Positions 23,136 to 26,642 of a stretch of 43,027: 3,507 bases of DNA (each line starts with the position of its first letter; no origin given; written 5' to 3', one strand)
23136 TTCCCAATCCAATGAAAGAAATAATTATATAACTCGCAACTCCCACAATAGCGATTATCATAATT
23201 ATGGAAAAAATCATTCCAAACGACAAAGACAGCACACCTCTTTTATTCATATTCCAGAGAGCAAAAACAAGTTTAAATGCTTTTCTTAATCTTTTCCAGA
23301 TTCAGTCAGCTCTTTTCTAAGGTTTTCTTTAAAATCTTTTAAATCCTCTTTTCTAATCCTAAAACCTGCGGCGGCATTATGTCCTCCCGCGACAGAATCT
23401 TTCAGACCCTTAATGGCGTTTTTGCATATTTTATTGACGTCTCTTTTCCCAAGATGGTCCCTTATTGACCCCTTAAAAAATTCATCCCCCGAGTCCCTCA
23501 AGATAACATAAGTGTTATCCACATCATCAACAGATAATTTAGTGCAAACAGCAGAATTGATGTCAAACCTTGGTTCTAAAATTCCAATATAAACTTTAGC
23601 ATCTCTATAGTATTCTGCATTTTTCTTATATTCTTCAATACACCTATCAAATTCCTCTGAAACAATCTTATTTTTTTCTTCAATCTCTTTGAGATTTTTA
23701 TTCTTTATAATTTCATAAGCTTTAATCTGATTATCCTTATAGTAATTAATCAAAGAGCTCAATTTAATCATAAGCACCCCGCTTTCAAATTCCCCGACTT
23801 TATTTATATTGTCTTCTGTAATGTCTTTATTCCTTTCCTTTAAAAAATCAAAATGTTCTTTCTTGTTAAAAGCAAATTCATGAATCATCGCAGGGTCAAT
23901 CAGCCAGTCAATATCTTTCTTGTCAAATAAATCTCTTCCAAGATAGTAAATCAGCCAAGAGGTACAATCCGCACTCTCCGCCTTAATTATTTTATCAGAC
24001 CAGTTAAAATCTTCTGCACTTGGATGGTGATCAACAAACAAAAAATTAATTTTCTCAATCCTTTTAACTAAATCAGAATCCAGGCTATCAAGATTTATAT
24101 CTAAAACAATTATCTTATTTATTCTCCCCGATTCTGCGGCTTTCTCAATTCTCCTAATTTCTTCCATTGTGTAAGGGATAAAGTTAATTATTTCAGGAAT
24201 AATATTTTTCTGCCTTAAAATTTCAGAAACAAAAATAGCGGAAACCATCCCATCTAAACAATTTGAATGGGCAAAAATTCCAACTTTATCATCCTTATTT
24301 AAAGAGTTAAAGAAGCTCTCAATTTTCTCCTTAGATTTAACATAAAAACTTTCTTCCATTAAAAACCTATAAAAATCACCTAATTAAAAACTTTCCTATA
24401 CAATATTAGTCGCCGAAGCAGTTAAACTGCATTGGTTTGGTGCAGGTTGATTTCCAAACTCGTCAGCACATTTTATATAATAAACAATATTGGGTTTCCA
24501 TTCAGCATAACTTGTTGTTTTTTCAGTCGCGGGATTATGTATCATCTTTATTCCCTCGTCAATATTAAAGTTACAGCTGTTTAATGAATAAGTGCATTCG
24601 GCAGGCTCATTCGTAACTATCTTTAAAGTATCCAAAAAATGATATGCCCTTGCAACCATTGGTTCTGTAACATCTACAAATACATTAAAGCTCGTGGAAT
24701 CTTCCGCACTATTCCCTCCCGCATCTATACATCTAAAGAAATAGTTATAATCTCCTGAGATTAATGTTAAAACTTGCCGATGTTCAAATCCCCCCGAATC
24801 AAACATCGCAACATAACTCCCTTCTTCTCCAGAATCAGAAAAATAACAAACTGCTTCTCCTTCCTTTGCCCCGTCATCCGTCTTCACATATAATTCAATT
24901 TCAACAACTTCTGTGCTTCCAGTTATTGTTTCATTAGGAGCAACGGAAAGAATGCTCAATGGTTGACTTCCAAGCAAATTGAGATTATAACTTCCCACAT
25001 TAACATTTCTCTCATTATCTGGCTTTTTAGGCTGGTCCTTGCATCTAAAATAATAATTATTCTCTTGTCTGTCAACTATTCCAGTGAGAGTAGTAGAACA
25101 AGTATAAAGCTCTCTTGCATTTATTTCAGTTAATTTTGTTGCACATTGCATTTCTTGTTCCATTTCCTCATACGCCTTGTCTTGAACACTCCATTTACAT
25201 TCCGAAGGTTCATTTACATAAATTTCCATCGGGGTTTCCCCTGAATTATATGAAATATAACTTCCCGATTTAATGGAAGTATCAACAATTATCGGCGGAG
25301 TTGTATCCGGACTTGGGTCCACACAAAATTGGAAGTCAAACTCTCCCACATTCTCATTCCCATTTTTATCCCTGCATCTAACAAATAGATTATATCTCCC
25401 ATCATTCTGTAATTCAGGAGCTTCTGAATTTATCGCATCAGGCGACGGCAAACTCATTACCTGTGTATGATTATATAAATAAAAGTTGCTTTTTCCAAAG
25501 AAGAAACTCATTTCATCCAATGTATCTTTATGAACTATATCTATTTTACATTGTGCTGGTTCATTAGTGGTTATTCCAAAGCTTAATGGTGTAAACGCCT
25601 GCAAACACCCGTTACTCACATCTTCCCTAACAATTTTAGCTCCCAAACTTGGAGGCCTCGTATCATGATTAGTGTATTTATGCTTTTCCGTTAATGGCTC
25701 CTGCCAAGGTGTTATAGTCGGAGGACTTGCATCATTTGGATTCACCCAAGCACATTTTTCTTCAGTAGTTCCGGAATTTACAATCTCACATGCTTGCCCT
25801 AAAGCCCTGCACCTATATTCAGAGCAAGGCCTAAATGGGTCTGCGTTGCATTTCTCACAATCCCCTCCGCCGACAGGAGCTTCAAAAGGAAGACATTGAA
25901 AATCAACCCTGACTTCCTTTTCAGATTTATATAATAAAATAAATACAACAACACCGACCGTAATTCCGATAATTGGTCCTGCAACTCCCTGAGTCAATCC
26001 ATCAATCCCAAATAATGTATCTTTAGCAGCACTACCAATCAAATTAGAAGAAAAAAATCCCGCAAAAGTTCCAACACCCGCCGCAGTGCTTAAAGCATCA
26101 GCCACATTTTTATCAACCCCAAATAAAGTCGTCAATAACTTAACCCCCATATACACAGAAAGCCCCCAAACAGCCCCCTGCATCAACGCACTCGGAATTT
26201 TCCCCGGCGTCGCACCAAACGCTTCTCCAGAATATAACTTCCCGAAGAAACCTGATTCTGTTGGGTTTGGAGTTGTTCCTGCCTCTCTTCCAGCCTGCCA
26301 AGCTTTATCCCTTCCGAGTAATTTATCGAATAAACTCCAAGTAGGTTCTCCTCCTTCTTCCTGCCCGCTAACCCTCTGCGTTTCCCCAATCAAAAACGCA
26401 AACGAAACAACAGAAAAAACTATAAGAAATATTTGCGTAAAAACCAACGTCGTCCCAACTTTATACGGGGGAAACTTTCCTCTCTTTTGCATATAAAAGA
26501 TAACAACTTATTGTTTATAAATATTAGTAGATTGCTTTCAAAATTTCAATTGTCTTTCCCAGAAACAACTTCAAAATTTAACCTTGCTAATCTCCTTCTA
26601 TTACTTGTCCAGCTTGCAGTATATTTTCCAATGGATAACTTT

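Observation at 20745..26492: Operon 1: a 698-aa paralogue of the giant protein, a DHH phosphoesterase and four prepilin-like proteins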

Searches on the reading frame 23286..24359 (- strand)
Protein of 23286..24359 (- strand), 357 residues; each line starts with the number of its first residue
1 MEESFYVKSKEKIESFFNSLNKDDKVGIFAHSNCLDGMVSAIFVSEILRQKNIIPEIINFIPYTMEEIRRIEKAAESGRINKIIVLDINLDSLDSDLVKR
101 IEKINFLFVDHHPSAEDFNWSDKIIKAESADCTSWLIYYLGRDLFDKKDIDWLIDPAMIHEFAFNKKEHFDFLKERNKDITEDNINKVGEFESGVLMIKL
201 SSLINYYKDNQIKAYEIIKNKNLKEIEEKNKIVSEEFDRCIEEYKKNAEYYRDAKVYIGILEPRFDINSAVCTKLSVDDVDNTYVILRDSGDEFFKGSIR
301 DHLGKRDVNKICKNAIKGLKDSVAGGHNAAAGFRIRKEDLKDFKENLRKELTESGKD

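Call 6: search_protein_families(library=pfam, proteins=[window:23286-24359:-], max_evalue=0.1)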
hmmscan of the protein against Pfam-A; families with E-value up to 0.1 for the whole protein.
window:23286-24359:- (357 aa): 3 families
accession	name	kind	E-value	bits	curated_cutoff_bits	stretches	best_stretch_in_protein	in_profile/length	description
PF01368.27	DHH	-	2.1e-09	38.2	28.1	1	25-142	1-103/125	DHH family, N-terminal domain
PF02272.25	DHHA1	-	8.3e-07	29.9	25.9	1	271-351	21-100/102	DHHA1 domain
PF04793.17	Herpes_BBRF1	-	0.071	12.6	25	0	45-114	47-114/286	BRRF1-like protein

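Call 7: search_protein_families(library=ncbifam, proteins=[window:23286-24359:-], max_evalue=0.1)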
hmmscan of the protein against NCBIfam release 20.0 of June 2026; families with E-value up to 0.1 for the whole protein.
window:23286-24359:- (357 aa): 3 families
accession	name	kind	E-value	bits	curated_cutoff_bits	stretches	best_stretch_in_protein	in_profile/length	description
TIGR00644.1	recJ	equivalog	3.9e-13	48.5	396.9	2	221-354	296-425/546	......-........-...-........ exonuclease RecJ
NF053576.1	RecJ_archaeal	equivalog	1.5e-08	33.9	360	2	18-117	6-98/452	RecJ family nuclease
NF008290.0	PRK11070.1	equivalog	0.0026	16.3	900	0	286-349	387-451/577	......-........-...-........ exonuclease RecJ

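Call 94: search_solved_structures(query=window:23286-24359:-, max_evalue=0.01)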
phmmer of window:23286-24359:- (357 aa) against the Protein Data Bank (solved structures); distinct sequences matched with E-value up to 0.01: 0.

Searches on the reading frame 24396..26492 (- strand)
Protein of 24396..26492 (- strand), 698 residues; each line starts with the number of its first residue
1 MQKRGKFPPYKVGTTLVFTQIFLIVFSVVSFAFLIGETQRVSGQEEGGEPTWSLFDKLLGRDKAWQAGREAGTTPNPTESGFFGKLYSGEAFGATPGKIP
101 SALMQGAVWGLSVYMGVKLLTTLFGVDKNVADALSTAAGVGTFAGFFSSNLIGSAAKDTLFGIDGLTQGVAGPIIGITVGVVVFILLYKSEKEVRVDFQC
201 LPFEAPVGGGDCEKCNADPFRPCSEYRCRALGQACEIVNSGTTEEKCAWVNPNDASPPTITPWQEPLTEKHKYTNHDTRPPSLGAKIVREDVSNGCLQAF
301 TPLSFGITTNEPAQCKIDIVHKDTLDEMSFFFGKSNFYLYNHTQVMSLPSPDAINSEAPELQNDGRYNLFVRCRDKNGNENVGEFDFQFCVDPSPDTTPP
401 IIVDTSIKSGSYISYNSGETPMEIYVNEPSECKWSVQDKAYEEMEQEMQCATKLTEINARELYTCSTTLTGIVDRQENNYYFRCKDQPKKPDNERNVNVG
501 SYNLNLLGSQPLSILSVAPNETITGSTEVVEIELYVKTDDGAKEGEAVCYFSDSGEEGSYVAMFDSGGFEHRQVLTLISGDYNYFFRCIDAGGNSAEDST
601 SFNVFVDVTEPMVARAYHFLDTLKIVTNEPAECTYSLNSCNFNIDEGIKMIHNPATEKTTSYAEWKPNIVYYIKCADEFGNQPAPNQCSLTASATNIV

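Call 6: search_protein_families(library=pfam, proteins=[window:24396-26492:-], max_evalue=0.1)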
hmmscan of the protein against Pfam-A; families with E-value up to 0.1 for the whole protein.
window:24396-26492:- (698 aa): 4 families
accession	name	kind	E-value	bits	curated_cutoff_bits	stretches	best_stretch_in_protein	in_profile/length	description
PF19077.6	Big_13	-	1.5e-05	25.8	27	0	359-392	69-101/102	Bacterial Ig-like domain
PF15418.12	DUF4625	-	0.00015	22.5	27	0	357-384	98-125/131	Domain of unknown function (DUF4625)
PF07495.19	Y_Y_Y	-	0.027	14.8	26.6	0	364-382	37-55/65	Y_Y_Y domain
PF13750.12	Big_3_3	-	0.098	12.8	27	0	576-614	11-49/157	Bacterial Ig-like domain (group 3)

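Call 7: search_protein_families(library=ncbifam, proteins=[window:24396-26492:-], max_evalue=0.1)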
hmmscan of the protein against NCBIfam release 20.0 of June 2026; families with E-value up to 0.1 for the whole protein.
window:24396-26492:- (698 aa): 0 families

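Call 11: find_homologous_proteins(query=window:24396-26492:-)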
Query window:24396-26492:- (698 aa): 1035 proteins with E <= 0.001 among 8000 candidates; the best 120 are listed.
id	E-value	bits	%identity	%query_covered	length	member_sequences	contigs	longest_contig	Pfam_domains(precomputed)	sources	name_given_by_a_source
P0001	0.0e+0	1635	100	100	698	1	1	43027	PF19077.7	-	-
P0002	2.9e-279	946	60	100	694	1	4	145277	PF15418.13,PF19077.7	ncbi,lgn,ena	-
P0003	6.0e-278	942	55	100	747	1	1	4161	-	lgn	-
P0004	6.2e-277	939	59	100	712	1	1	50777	PF15418.13,PF19077.7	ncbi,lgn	ncbi:MAG: hypothetical protein ACP5NS_04620 [Candidatus Pacearchaeota archaeon]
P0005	7.1e-277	938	59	97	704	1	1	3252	PF15418.13,PF19077.7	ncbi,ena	-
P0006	1.4e-271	921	61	90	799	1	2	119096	-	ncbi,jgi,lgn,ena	-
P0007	5.3e-263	893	57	98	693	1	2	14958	PF15418.13,PF19077.7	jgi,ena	-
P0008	4.6e-262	889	52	100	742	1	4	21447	PF19077.7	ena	-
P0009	9.3e-257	872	57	98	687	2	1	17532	PF15418.13,PF19077.7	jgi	-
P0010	2.6e-255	867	59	89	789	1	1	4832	PF19077.7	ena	-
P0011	1.3e-254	865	56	98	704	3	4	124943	PF15418.13,PF19077.7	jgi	jgi:hypothetical protein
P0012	1.4e-252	858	60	88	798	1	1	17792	PF19077.7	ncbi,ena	-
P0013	8.4e-252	856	55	98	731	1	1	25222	-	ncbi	-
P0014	9.0e-252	855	61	85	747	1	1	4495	PF19077.7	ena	-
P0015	2.5e-251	854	56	98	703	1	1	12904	PF15418.13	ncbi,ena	-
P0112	7.4e-210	717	47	100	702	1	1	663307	-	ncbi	-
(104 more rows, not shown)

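Call 13: find_encoding_contigs(protein=P0002, flank=10000, max_places=2)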
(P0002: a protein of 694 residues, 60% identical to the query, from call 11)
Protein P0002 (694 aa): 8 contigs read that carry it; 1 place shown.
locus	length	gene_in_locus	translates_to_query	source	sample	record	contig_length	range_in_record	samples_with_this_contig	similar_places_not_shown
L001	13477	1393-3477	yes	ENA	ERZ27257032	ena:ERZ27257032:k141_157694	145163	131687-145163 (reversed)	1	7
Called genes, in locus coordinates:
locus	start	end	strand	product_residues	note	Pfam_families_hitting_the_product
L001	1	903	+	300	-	?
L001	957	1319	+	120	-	-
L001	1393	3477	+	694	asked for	PF15418:DUF4625 (faint), PF19077:Big_13 (faint)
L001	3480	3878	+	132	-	PF00702:Hydrolase (weak), PF13419:HAD_2 (weak)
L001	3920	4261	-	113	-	-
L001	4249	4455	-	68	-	PF24434:DUF7557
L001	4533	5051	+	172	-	-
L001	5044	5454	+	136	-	PF01451:LMWPc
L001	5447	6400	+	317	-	-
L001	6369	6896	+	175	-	-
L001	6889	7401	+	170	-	-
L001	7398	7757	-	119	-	PF25212:HVO_A0114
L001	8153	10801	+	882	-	PF05124:S_layer_C (weak)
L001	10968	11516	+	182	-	-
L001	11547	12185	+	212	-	-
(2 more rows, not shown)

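Call 14: find_encoding_contigs(protein=P0112, flank=10000, max_places=2)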
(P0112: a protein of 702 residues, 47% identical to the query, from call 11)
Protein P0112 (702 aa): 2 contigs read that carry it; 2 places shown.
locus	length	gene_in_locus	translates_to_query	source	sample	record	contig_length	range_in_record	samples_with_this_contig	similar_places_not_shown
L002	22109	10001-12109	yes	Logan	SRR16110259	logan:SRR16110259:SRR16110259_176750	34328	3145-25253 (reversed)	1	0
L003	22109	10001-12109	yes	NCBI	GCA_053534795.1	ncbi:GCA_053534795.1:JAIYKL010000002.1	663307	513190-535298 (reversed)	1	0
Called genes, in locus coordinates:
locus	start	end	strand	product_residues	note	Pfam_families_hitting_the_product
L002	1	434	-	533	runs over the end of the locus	PF01896:DNA_primase_S (faint)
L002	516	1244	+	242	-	PF00705:PCNA_N, PF02144:Rad1 (faint), PF02747:PCNA_C (weak)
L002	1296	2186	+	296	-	-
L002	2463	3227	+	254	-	-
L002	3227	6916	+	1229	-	-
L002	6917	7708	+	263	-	-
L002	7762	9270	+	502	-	-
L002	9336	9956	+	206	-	-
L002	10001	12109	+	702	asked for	-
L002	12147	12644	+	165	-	-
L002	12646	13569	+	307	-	-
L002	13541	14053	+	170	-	-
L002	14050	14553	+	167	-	-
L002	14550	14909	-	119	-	PF25212:HVO_A0114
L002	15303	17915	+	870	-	PF05124:S_layer_C (faint)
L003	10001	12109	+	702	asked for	-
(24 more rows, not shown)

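Call 19: find_related_loci(query=A1, collection=genome_contigs, flank=10000)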
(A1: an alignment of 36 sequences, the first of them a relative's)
Query A1 (698 aa) in genome_contigs; peptide patterns used: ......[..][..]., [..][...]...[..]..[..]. (x = any residue, [..] = any of these).
595 stretches matched a pattern; 572 encode a relative of the query (tblastn E <= 1e-3); the best 80 are kept; 80 distinct loci.
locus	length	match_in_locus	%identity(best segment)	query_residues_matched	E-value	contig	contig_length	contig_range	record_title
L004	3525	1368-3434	57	10-697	0e+0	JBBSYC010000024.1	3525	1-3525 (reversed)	MAG: Nanoarchaeota archaeon isolate H51-bin075_1 H51_bin075_1_000000000024, whole genome shotgun sequence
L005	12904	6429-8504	56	15-697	0e+0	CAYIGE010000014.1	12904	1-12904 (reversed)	MAG TPA_asm: Candidatus Woesearchaeota archaeon isolate ERP119705_co1_995 genome assembly, contig: NODE_6239_length_1290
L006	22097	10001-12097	55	15-697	0e+0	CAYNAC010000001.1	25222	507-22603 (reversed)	MAG TPA_asm: Candidatus Woesearchaeota archaeon isolate binchicken_co105_174 genome assembly, contig: NODE_2427_length_2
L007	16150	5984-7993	56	19-697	0e+0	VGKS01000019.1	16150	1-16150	MAG: Candidatus Pacearchaeota archaeon isolate M_DeepCast_50m_m2_169 M_DeepCast_50m_m2_169_Ga0194121_10006168, whole gen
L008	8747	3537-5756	52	15-697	0e+0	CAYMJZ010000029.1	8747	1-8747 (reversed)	MAG TPA_asm: Candidatus Woesearchaeota archaeon isolate SRP192515_co2_211 genome assembly, contig: NODE_6975_length_8747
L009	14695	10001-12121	54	16-697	0e+0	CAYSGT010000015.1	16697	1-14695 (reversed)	MAG TPA_asm: Candidatus Woesearchaeota archaeon isolate SRP050083_co2_415 genome assembly, contig: NODE_2444_length_1669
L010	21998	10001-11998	55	28-697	0e+0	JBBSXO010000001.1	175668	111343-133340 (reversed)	MAG: Nanoarchaeota archaeon isolate H41-bin051_1 H41_bin051_1_000000000001, whole genome shotgun sequence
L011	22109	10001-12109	55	18-697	0e+0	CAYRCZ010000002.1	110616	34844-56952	MAG TPA_asm: Candidatus Woesearchaeota archaeon isolate SRP286056_co1_393 genome assembly, contig: NODE_127_length_11061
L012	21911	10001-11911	57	59-697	0e+0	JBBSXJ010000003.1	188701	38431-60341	MAG: Nanoarchaeota archaeon isolate H41-bin063_1 H41_bin063_1_000000000003, whole genome shotgun sequence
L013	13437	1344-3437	54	15-697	0e+0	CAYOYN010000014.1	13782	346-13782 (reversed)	MAG TPA_asm: Candidatus Woesearchaeota archaeon isolate SRP278252_co1_545 genome assembly, contig: NODE_7828_length_1378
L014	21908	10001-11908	56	73-697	0e+0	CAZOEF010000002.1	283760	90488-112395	MAG TPA_asm: Candidatus Woesearchaeota archaeon isolate SRP263527_co2_228 genome assembly, contig: NODE_12_length_283760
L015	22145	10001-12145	52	3-697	0e+0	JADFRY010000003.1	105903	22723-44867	MAG: Nanoarchaeota archaeon isolate B8T1B11 B8T1B11_NODE38, whole genome shotgun sequence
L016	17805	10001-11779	58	103-697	0e+0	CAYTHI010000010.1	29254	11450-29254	MAG TPA_asm: Candidatus Woesearchaeota archaeon isolate SRP269290_co7_531 genome assembly, contig: NODE_435_length_29254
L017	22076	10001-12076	51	20-697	0e+0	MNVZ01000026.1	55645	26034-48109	MAG: Candidatus Pacearchaeota archaeon CG1_02_39_14 cg1_0.2_scaffold_257_c, whole genome shotgun sequence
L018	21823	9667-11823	49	2-697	0e+0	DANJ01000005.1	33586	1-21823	MAG TPA_asm: Candidatus Pacearchaeota archaeon UBA92 UBA92_contig_2097, whole genome shotgun sequence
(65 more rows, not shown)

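Call 35: predict_structure(alignment_id=A1)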
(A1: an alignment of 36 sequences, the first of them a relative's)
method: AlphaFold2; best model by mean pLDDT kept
length: 698 residues; sequences in the alignment: 36
mean_pLDDT: 79.8   pTM: 0.43
mean pLDDT of the five models: 79.8, 78.5, 75.4, 74.6, 74.2
residues with pLDDT >= 90: 245; 70-90: 307; 50-70: 62; < 50: 84
segments of 3 or more residues with pLDDT < 50: 1-8, 36-53, 55-57, 62-80, 158-164, 190-202, 349-362
pLDDT, mean of each block of 10 residues (from residue 1): 48 69 76 53 36 46 38 38 73 71 83 86 80 89 84 58 54 81 77 43 64 86 86 87 86 81 84 91 90 80 83 89 86 85 68 36 71 90 86 73 91 92 89 94 93 67 88 93 87 79 94 95 87 95 94 91 93 94 96 95 90 91 93 94 92 90 91 92 90 72
secondary structure, 60 per line:
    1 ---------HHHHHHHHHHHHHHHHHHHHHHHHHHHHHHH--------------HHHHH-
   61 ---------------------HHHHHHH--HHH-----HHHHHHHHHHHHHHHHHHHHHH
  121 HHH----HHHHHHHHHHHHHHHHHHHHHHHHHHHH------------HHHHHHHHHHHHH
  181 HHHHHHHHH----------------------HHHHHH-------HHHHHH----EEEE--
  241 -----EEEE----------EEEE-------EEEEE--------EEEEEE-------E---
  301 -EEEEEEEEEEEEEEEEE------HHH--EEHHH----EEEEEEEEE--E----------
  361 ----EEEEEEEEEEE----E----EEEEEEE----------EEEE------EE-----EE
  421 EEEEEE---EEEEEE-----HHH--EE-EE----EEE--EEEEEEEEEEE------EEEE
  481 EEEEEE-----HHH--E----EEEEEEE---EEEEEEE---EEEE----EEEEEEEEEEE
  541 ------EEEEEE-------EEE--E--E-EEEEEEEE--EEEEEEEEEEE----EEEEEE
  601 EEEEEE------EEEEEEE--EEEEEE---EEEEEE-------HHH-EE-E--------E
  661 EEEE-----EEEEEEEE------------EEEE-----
elements in order (helices of 4 or more, strands of 3 or more residues): H10-40 H55-59 H82-88 H99-123 H128-155 H168-189 H212-217 H225-230 E235-238 E246-249 E260-263 E271-275 E284-289 E302-318 E339-347 E365-375 E385-391 E402-405 E419-426 E430-435 E455-457 E460-470 E477-486 E502-508 E512-518 E522-525 E530-540 E547-552 E560-562 E570-577 E580-590 E595-606 E613-619 E622-627 E631-636 E660-664 E670-677 E690-693

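Call 37: search_solved_structures(query=A1, max_evalue=1)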
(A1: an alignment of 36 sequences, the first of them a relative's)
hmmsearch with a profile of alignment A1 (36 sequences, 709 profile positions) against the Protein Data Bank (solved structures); distinct sequences matched with E-value up to 1: 5.
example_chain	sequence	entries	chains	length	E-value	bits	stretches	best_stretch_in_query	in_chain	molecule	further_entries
3eif_A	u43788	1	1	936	0.16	13.4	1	588-625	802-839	C5a peptidase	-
1xf1_A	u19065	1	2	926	0.17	13.3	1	588-625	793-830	C5a peptidase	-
7bj3_A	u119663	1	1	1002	0.19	13.2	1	588-625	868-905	C5a peptidase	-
7yzx_A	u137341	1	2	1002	0.19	13.2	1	588-625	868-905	C5a peptidase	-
8bty_A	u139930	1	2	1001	0.2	13.1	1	588-625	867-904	C5a peptidase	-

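Call 44: fold_search(model_id=the predicted structure, library=pdb)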
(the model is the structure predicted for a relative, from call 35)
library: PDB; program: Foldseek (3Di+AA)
matches with E <= 10: 1703; with E <= 0.001: 471
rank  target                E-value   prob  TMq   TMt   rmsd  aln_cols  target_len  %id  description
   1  4yfd_A                3.7e-13  1.00  0.17  0.22  17.2       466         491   10  Crystal structure PTP delta Ig1-Fn2 in complex with IL-1RAcP (released 2015-05-06)
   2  4y61_A                4.6e-13  1.00  0.16  0.26  19.9       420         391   10  Crystal structure of the complex between Slitrk2 LRR1 and PTP delta Ig1-Fn1 (released 2015-06-03)
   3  5xwt_A                9.6e-12  1.00  0.18  0.26  19.6       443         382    9  Crystal structure of PTPdelta Ig1-Fn1 in complex with SALM5 LRR-Ig (released 2018-06-06)
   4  5xwt_C                1.7e-11  1.00  0.18  0.28  19.5       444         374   10  Crystal structure of PTPdelta Ig1-Fn1 in complex with SALM5 LRR-Ig (released 2018-06-06)
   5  9flw_A                2.0e-11  1.00  0.20  0.25  34.4       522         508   10  CryoEM structure of the fragment-6 (3571-4078) in the grappling hook protein A (GhpA) in the bacterium Aureispira sp.  (released 2024-10-16)
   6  7ceg_A                3.2e-11  1.00  0.16  0.25  16.9       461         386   10  Crystal structure of the complex between mouse PTP delta and neuroligin-3 (released 2021-02-24)
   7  4yfg_A                4.6e-11  1.00  0.18  0.24  15.7       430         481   10  Crystal structure of PTP delta meA3/meB minus variant Ig1-Fn1 (released 2015-05-06)
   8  8dfp_B                6.0e-11  1.00  0.23  0.33  23.6       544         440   10  Ectodomain of full-length KIT(DupA502,Y503)-SCF dimers (released 2023-03-29)
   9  2jll                  1.0e-10  1.00  0.19  0.29  15.4       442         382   10  Crystal structure of NCAM2 IgIV-FN3II (released 2009-11-17)
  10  2e9w_A                1.2e-10  1.00  0.23  0.31  21.6       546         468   11  Crystal structure of the extracellular domain of Kit in complex with stem cell factor (SCF) (released 2007-08-07)
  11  4yh7_A                1.9e-10  1.00  0.18  0.21  18.3       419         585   11  Crystal structure of PTPdelta ectodomain in complex with IL1RAPL1 (released 2015-05-06)
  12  4pbx                  2.4e-10  1.00  0.16  0.18  14.9       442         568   10  Crystal structure of the six N-terminal domains of human receptor protein tyrosine phosphatase sigma (released 2014-11-12)
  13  8dfm_A                3.4e-10  1.00  0.23  0.33  20.7       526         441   10  Ectodomain of full-length wild-type KIT-SCF dimers (released 2023-03-29)
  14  8dfq_B                5.5e-10  1.00  0.23  0.33  21.2       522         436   10  Ectodomain of full-length KIT(T417I,delta418-419)-SCF dimers (released 2023-03-29)
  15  2ec8                  7.5e-10  1.00  0.18  0.23  24.3       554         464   11  Crystal structure of the exctracellular domain of the receptor tyrosine kinase, Kit (released 2007-08-07)
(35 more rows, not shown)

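Call 85: search_protein_families(library=pfam, proteins=[L011:8240-9250:+, L011:9314-9907:+], max_evalue=0.01)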
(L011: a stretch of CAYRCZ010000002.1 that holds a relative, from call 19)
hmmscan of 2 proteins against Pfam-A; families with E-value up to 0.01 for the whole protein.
L011:8240-9250:+ (336 aa): 1 family
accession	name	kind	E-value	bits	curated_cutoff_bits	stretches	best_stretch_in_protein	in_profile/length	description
PF00953.26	Glycos_transf_4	-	1.2e-30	107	27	1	83-243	2-159/160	Glycosyl transferase family 4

L011:9314-9907:+ (197 aa): 0 families
